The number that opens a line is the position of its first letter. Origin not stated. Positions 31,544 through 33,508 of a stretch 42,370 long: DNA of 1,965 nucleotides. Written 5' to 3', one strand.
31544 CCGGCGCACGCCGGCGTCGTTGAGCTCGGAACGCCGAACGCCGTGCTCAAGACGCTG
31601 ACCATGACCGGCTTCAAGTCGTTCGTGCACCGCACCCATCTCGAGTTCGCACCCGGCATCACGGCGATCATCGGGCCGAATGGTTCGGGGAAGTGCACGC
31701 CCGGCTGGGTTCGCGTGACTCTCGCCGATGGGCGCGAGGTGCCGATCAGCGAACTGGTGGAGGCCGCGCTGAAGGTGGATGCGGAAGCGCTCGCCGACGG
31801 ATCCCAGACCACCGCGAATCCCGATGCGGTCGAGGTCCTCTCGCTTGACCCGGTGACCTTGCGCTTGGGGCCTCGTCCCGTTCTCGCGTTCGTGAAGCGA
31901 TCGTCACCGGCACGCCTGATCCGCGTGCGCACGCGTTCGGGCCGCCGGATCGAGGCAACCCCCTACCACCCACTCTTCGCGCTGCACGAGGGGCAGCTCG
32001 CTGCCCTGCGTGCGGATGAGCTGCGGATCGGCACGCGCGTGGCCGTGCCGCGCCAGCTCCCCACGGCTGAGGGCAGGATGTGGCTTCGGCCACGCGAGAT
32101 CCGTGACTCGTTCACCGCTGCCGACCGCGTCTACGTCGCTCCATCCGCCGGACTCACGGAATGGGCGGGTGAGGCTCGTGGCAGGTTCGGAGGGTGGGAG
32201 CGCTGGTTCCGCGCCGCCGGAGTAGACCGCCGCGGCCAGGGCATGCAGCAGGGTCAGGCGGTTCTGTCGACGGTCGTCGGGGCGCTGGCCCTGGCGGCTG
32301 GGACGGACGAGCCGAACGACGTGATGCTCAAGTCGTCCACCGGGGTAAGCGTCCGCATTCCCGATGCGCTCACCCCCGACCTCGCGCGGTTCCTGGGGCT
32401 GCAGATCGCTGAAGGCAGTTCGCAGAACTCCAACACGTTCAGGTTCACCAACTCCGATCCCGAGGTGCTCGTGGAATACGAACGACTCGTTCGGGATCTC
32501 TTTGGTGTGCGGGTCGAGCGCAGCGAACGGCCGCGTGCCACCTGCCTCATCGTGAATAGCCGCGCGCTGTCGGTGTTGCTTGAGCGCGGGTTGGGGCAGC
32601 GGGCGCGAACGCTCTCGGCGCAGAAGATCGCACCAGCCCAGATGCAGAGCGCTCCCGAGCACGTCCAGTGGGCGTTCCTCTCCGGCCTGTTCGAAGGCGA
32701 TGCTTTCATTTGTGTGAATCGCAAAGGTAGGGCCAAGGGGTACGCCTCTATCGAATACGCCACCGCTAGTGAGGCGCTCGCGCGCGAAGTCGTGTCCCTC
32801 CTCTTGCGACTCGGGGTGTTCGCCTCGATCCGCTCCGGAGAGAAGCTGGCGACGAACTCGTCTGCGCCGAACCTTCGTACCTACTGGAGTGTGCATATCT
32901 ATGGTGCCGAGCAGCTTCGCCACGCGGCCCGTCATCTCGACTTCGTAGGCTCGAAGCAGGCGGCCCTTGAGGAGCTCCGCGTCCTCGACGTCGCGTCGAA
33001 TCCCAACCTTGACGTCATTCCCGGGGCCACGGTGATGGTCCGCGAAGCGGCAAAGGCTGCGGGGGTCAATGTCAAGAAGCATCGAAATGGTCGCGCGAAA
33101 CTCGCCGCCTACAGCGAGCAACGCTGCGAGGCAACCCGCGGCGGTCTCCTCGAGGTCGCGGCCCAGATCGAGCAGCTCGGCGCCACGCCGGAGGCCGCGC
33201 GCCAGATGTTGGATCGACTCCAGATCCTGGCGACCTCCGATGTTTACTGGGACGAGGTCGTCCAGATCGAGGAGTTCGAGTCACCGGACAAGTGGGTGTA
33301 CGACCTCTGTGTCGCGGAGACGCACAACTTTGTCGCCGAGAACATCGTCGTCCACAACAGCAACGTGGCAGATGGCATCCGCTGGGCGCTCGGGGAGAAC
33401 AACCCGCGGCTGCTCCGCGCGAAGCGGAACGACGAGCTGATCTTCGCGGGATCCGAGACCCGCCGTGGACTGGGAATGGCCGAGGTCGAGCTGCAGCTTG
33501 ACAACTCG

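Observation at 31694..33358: Intein splitting the Walker A P-loop of SMC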

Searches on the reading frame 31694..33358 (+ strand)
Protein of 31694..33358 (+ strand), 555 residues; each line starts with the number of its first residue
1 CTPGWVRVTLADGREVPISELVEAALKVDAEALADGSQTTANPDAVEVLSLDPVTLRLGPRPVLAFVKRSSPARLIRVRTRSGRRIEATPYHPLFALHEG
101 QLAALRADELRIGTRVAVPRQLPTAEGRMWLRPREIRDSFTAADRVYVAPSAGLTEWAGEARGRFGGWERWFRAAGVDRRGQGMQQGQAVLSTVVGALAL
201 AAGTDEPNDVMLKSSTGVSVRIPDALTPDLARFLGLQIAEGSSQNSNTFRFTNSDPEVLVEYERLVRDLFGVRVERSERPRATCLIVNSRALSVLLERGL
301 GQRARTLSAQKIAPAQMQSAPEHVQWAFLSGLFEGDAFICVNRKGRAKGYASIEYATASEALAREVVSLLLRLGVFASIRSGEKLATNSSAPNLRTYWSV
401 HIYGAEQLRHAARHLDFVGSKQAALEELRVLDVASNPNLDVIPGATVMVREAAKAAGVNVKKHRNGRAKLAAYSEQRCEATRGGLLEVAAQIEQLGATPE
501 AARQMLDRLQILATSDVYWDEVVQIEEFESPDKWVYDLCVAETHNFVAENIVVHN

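Call 4: search_protein_families(library=pfam, proteins=[window:31694-33358:+], max_evalue=0.1)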
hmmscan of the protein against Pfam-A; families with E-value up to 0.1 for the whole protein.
window:31694-33358:+ (555 aa): 2 families
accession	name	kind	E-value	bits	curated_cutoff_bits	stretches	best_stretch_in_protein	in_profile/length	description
PF14890.11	Intein_splicing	-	3.1e-24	86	35.8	1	8-555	1-155/155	Intein splicing domain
PF14528.11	LAGLIDADG_3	-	2.7e-17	63.2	22.5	2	325-413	3-79/82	LAGLIDADG-like domain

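Call 5: search_solved_structures(query=window:31694-33358:+, max_evalue=0.01, show_alignments=2)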
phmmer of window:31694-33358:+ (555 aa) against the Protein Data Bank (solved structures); distinct sequences matched with E-value up to 0.01: 17.
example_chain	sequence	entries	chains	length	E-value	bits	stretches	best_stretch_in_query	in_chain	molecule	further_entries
6rpq_A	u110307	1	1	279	1.2e-26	96.6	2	7-124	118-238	Ubiquitin-like protein SMT3,1108aa long hypothetical cell division control protein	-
6rpp_A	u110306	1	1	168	1.1e-21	80.3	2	7-118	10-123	Cell division control protein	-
2cw7_A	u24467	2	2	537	3.6e-19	72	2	15-127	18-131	Endonuclease PI-PkoII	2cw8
7qsu_A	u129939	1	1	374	1.9e-16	63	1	219-381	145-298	V-ATPase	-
7qss_A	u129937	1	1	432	2.7e-16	62.5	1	219-381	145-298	V-type ATP synthase alpha chain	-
7qst_A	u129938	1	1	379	9.6e-12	47.5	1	208-386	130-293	V-type ATP synthase subunit A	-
5o9i_A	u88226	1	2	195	3.4e-08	35.8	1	14-134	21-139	Transcription initiation factor IIB,Transcription initiation factor IIB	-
4o1r_A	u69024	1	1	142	5.9e-08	35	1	514-555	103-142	Replicative DNA helicase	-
1mi8_A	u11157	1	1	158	1.3e-07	33.9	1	503-554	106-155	DnaB intein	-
2lqm_A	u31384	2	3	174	1.9e-07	33.3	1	484-555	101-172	Pho radA intein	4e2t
6frh_A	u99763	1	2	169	3e-07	32.6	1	503-554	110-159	Replicative DNA helicase,Replicative DNA helicase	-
6frg_A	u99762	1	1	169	3.1e-07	32.6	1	503-554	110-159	Replicative DNA helicase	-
4o1s_A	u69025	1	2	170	5.8e-07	31.7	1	4-120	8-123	V-type ATP synthase alpha chain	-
4e2u_A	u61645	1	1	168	3.1e-06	29.3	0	531-555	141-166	Pho radA intein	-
6fre_A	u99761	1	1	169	3.6e-06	29.1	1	503-554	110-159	Replicative DNA helicase,Replicative DNA helicase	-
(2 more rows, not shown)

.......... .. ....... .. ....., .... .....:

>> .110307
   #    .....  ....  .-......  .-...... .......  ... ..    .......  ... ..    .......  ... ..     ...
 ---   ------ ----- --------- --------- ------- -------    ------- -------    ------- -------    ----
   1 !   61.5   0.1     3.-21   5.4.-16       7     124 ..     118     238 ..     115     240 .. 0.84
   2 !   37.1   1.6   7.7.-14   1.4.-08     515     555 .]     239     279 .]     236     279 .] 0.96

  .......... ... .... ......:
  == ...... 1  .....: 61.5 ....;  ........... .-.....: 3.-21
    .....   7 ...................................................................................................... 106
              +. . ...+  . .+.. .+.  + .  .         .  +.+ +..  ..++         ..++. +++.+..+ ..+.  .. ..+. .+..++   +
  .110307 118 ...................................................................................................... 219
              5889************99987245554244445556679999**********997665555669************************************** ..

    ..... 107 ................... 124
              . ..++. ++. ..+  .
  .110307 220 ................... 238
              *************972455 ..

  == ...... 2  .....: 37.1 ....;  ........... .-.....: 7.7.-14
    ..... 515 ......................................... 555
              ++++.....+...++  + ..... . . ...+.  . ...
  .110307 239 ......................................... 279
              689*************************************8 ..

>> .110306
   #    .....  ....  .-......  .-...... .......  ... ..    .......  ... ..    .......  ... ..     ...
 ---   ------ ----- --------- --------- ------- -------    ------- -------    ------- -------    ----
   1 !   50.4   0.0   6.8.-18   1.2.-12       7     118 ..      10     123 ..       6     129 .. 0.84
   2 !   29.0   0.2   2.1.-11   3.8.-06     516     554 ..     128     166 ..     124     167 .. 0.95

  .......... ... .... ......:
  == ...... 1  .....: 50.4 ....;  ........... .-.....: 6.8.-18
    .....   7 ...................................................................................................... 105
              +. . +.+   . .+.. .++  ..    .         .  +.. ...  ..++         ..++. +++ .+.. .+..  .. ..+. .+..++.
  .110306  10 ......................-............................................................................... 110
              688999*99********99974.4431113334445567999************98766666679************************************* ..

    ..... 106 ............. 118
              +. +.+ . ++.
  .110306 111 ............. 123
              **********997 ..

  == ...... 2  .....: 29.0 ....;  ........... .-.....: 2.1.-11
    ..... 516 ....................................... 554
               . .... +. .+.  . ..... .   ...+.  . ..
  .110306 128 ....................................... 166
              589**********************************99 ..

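Call 11: find_homologous_proteins(query=window:31694-33358:+, max_evalue=0.00001)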
Query window:31694-33358:+ (555 aa): 34 proteins with E <= 0.00001 among 8000 candidates.
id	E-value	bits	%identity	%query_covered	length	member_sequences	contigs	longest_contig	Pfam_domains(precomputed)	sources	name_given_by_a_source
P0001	2.7e-171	589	53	100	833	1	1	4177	PF13476.13,PF14528.12,PF02463.26,PF14890.12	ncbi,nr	ncbi:MAG TPA: LAGLIDADG family homing endonuclease, partial [Blastocatellia bacterium]|nr:LAGLIDADG 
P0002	3.3e-170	585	55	100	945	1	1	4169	PF13476.13,PF14528.12,PF02463.26,PF14890.12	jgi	jgi:intein/homing endonuclease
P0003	1.0e-164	567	53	100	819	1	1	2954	PF13476.13,PF14528.12,PF02463.26,PF14890.12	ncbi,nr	ncbi:MAG TPA: LAGLIDADG family homing endonuclease, partial [Blastocatellia bacterium]|nr:LAGLIDADG 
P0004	2.6e-164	566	52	100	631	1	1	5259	PF13476.13,PF14528.12,PF02463.26,PF14890.12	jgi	jgi:intein/homing endonuclease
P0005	9.5e-154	531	50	100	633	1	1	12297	PF13476.13,PF14528.12,PF02463.26,PF14890.12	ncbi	-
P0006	9.6e-151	521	50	100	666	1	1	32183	PF14528.12,PF02463.26,PF14890.12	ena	-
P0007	4.1e-149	516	49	100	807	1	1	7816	PF13476.13,PF14528.12,PF02463.26,PF14890.12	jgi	-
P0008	5.4e-146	505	51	93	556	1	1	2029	PF14528.12,PF02463.26,PF14890.12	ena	-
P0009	8.5e-145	501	49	100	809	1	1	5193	PF13476.13,PF14528.12,PF02463.26,PF14890.12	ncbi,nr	ncbi:MAG: hypothetical protein M3T56_09055, partial [Chloroflexota bacterium]|nr:hypothetical protei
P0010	4.8e-143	496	47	100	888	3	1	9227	PF14528.12,PF02463.26,PF14890.12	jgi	jgi:intein/homing endonuclease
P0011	7.6e-138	478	44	100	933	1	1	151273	PF14528.12,PF02463.26,PF14890.12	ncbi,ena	-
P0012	3.8e-136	473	50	89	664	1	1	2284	PF13476.13,PF14528.12,PF02463.26,PF14890.12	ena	-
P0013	1.5e-133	464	44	100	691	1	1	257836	PF13476.13,PF14528.12,PF02463.26,PF14890.12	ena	-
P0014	1.1e-127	445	46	99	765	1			PF13476.13,PF14528.12,PF02463.26,PF14890.12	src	-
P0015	9.6e-127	442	44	99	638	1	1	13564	PF13476.13,PF14528.12,PF02463.26,PF14890.12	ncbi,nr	ncbi:MAG: hypothetical protein HYU41_06090, partial [Candidatus Rokubacteria bacterium]|nr:hypotheti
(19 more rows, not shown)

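Call 17: find_related_loci(query=A1, collection=genome_contigs, flank=6000)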
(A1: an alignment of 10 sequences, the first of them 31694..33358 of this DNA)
Query A1 (555 aa) in genome_contigs; peptide patterns used: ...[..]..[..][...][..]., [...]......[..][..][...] (x = any residue, [..] = any of these).
600 stretches matched a pattern (row limit reached: there are more); 556 encode a relative of the query (tblastn E <= 1e-3); the best 80 are kept; 80 distinct loci.
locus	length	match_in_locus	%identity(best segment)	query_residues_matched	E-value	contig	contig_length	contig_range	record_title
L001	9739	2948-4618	53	1-555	8e-175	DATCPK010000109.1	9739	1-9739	MAG TPA_asm: Candidatus Limnocylindria bacterium isolate SMAG_U7225 k141_57711, whole genome shotgun sequence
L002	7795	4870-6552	53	1-555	1e-174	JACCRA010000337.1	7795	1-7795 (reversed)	MAG: Pyrinomonadaceae bacterium isolate MGR_bin10 SD2897-2912_k127_138226, whole genome shotgun sequence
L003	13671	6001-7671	53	1-555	2e-172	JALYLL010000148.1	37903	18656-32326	MAG: Chloroflexota bacterium isolate AFD bin38 SD1484-86_k127_2062841, whole genome shotgun sequence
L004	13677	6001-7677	52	1-555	3e-169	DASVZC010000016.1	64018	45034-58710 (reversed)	MAG TPA_asm: Ktedonobacterales bacterium isolate SMAG_U2618 k141_269037, whole genome shotgun sequence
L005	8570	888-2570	51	1-555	1e-166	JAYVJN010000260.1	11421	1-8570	MAG: Acidobacteriota bacterium isolate GL53_Down_metabat_36 GL53_Down_metabat_36_259, whole genome shotgun sequence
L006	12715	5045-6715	52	1-555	3e-165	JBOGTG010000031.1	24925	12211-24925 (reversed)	MAG: Candidatus Limnocylindria bacterium isolate SC-S_metawrap_bin.40 k127_5206143, whole genome shotgun sequence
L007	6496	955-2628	50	1-555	2e-165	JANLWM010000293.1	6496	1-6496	MAG: Chloroflexota bacterium isolate OTE_20_metabat_38 OTE_20_k141_2883800, whole genome shotgun sequence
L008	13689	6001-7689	51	1-555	4e-163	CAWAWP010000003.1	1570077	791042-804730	MAG: uncultured Chloroflexia bacterium isolate MFD05502.bin.1.39 genome assembly, contig: contig_11942, whole genome sho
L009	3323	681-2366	51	1-555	1e-170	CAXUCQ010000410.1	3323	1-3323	MAG TPA_asm: uncultured Armatimonadales bacterium isolate public_SRR14722156_metawrap_bin.1 genome assembly, contig: pub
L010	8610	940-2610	50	1-555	8e-162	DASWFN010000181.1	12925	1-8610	MAG TPA_asm: Candidatus Limnocylindria bacterium isolate SMAG_U2790 k141_1126438, whole genome shotgun sequence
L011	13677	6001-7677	50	1-555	5e-161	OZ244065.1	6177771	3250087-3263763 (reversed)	MAG: Capsulimonadaceae bacterium isolate b96f50d5-ec74-4825-8ec0-1eb044643813 genome assembly, chromosome: 1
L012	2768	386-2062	49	1-555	3e-170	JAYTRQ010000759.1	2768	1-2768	MAG: Armatimonadota bacterium isolate GFS_4810 GFS_4810_758, whole genome shotgun sequence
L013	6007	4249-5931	49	1-555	8e-161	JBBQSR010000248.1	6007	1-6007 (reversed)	MAG: Ktedonobacterales bacterium isolate Co_metawrap_1765 Cmw_1765_k141_28228560_length_6007_cov_6.0000, whole genome sh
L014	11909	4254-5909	51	1-555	3e-158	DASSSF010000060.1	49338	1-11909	MAG TPA_asm: Candidatus Limnocylindria bacterium isolate SMAG_U508 k141_308350, whole genome shotgun sequence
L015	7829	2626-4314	49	1-555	2e-157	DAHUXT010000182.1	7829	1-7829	MAG TPA_asm: Ktedonobacteria bacterium isolate clean1966 NODE_182_length_7829_cov_1.067337, whole genome shotgun sequenc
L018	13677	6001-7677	48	1-555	2e-137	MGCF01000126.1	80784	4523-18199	MAG: Candidatus Rokubacteria bacterium RIFCSPLOWO2_02_FULL_73_56 rifcsplowo2_02_scaffold_412, whole genome shotgun seque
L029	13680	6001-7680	43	1-555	3e-143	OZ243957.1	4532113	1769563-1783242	MAG: Pyrinomonadaceae bacterium isolate fdab6d58-10c3-4ee6-bfdd-27b91cfd1317 genome assembly, chromosome: 1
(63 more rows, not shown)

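Call 29: predict_structure(alignment_id=A1)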
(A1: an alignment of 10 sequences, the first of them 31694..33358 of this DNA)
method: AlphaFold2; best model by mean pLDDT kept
length: 555 residues; sequences in the alignment: 10
mean_pLDDT: 85.4   pTM: 0.78
mean pLDDT of the five models: 85.4, 82.8, 81.9, 80.5, 80.2
residues with pLDDT >= 90: 194; 70-90: 318; 50-70: 38; < 50: 5
segments of 3 or more residues with pLDDT < 50: none
pLDDT, mean of each block of 10 residues (from residue 1): 91 86 89 87 90 88 94 93 87 81 86 88 65 76 86 86 88 81 75 86 77 81 89 93 78 92 95 88 89 87 80 84 93 89 58 90 89 82 75 83 84 93 91 62 84 93 85 85 85 91 90 86 93 92 88 84
secondary structure, 60 per line:
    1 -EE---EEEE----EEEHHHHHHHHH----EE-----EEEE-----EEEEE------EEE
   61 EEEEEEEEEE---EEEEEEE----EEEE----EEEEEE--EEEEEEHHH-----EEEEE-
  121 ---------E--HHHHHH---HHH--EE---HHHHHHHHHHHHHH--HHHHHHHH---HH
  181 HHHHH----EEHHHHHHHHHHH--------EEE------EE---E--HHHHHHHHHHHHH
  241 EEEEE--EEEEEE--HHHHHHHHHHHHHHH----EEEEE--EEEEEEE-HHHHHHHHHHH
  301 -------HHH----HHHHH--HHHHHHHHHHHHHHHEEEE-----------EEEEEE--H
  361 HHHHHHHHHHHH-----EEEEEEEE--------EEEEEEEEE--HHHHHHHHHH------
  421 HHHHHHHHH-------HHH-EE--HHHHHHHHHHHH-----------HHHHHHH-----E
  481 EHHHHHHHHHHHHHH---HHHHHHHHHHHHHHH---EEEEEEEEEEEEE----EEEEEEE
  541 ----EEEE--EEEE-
elements in order: E7-10 E15-17 H18-26 E38-41 E47-51 E58-70 E74-80 E85-88 E93-98 E101-106 E115-119 H133-138 H152-165 H168-175 H179-185 H192-202 E211-213 H228-240 E241-245 E248-253 H256-270 E275-279 E282-288 H290-300 H315-319 H322-336 E337-340 E352-357 H360-372 E378-385 E394-402 H405-414 H421-429 H445-456 H468-474 H482-495 H499-513 E517-529 E534-540 E545-548 E551-554

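Call 33: fold_search(model_id=the predicted structure, library=pdb)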
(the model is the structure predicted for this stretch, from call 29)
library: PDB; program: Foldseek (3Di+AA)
matches with E <= 10: 522; with E <= 0.001: 92
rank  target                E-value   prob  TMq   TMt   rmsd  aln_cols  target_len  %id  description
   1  7qss                  3.3e-27  1.00  0.58  0.73   6.7       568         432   20  Crystal structure of homing endonuclease-associated TliVMA intein (C1A) (released 2022-03-30)
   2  2cw7                  6.7e-27  1.00  0.66  0.68   6.2       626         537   20  Crystal structure of intein homing endonuclease II (released 2006-04-18)
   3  7qsu                  2.4e-24  1.00  0.52  0.76   6.8       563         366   19  Crystal structure of homing endonuclease-associated TliVMA intein (C1A, d333-339) (released 2022-03-30)
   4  1dq3                  1.5e-20  1.00  0.52  0.61   8.7       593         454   14  CRYSTAL STRUCTURE OF AN ARCHAEAL INTEIN-ENCODED HOMING ENDONUCLEASE PI-PFUI (released 2000-07-05)
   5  7qst                  1.4e-18  1.00  0.50  0.73   7.1       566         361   17  Crystal structure of homing endonuclease-associated PhoVMA intein (C1A) (released 2022-03-30)
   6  1vde_A                7.4e-11  1.00  0.39  0.48  17.9       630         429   13  PI-SCEI, A HOMING ENDONUCLEASE WITH PROTEIN SPLICING ACTIVITY (released 1998-04-08)
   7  1jva_B                5.2e-10  1.00  0.40  0.50  24.4       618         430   10  CRYSTAL STRUCTURE OF THE VMA1-DERIVED ENDONUCLEASE BEARING THE N AND C EXTEIN PROPEPTIDES (released 2002-08-29)
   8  1lws_A                6.7e-10  1.00  0.37  0.46  17.0       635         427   12  Crystal structure of the intein homing endonuclease PI-SceI bound to its recognition sequence (released 2002-09-27)
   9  1ef0_A                7.4e-10  1.00  0.38  0.48  16.9       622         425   12  CRYSTAL STRUCTURE OF PI-SCEI MINIPRECURSOR (released 2000-06-07)
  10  1vde_B                1.4e-09  1.00  0.39  0.48  24.6       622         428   12  PI-SCEI, A HOMING ENDONUCLEASE WITH PROTEIN SPLICING ACTIVITY (released 1998-04-08)
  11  1um2_B                4.3e-09  1.00  0.39  0.50  24.7       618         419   11  Crystal Structure of the Vma1-Derived Endonuclease with the Ligated Extein Segment (released 2004-09-22)
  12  1dfa                  5.2e-09  1.00  0.39  0.50  20.1       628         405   11  CRYSTAL STRUCTURE OF PI-SCEI IN C2 SPACE GROUP (released 1999-12-08)
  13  1lwt_A                8.3e-09  1.00  0.39  0.47  23.8       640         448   11  Crystal structure of the intein homing endonuclease PI-SceI bound to its substrate DNA (Ca2+ free) (released 2002-09-27)
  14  1jva_A                1.2e-08  1.00  0.38  0.47  24.4       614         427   11  CRYSTAL STRUCTURE OF THE VMA1-DERIVED ENDONUCLEASE BEARING THE N AND C EXTEIN PROPEPTIDES (released 2002-08-29)
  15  1um2_A                1.9e-08  1.00  0.39  0.49  24.7       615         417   12  Crystal Structure of the Vma1-Derived Endonuclease with the Ligated Extein Segment (released 2004-09-22)
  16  6rpp                  2.7e-08  1.00  0.20  0.65   1.5       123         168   31  Crystal structure of PabCDC21-1 intein (released 2019-08-14)
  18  6rpq                  2.2e-07  1.00  0.21  0.46   1.3       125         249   34  Crystal structure of PhoCDC21-1 intein (released 2019-08-14)
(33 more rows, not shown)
